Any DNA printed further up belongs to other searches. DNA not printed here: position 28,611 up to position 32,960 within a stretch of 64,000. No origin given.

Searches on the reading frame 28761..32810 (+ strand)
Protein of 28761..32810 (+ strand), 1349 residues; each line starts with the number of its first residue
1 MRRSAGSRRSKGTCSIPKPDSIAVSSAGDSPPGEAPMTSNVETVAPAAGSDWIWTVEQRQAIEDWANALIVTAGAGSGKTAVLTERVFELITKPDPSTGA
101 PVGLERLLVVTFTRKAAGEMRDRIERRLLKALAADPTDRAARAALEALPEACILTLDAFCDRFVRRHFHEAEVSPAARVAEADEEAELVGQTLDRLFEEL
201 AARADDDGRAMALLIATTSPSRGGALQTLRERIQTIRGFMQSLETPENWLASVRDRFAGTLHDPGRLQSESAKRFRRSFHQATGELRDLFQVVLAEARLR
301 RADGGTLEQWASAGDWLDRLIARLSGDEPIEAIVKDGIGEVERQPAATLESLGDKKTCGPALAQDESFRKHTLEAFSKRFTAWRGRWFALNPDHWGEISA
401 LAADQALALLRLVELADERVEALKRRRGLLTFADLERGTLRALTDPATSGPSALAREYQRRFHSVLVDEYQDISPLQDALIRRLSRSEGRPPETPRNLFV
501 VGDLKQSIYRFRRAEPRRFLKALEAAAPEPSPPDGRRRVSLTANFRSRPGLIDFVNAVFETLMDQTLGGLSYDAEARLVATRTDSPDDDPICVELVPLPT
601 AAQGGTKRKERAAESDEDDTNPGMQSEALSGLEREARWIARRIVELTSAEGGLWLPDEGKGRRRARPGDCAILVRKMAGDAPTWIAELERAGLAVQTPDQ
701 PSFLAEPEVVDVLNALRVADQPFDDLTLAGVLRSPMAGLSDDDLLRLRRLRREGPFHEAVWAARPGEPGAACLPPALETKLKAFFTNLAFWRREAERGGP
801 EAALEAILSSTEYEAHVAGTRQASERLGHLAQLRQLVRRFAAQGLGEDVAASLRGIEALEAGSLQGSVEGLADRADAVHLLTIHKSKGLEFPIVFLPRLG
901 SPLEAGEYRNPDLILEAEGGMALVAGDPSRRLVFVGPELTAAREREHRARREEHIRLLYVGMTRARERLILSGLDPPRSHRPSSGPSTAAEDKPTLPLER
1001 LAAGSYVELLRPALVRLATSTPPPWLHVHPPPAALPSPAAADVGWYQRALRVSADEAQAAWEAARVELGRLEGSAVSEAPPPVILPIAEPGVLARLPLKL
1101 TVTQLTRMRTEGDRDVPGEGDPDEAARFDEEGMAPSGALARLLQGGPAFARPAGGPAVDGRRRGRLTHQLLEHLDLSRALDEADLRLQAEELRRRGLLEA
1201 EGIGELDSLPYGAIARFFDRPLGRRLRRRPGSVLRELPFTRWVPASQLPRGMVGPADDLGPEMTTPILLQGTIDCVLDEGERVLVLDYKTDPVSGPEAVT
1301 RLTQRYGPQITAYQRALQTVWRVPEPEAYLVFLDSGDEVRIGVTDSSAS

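Call 58: search_protein_families(library=pfam, proteins=[window:28761-32810:+], max_evalue=0.00001)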
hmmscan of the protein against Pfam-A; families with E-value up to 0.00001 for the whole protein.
window:28761-32810:+ (1349 aa): 5 families
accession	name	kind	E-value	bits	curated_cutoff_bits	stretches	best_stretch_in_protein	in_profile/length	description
PF00580.27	UvrD-helicase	-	1e-47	163.6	23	2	54-203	1-130/271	UvrD/REP helicase N-terminal domain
PF13361.12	UvrD_C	-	2e-25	90.4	25.6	2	815-972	231-346/350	UvrD-like helicase C-terminal domain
PF13245.12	AAA_19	-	4.6e-16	59.7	25.1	1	58-127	1-64/134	AAA domain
PF13538.12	UvrD_C_2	-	3.2e-12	46.5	27.4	0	878-910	2-36/52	UvrD-like helicase C-terminal domain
PF12705.13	PDDEXK_1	-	3.8e-10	40.6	22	1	1156-1333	30-189/247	PD-(D/E)XK nuclease superfamily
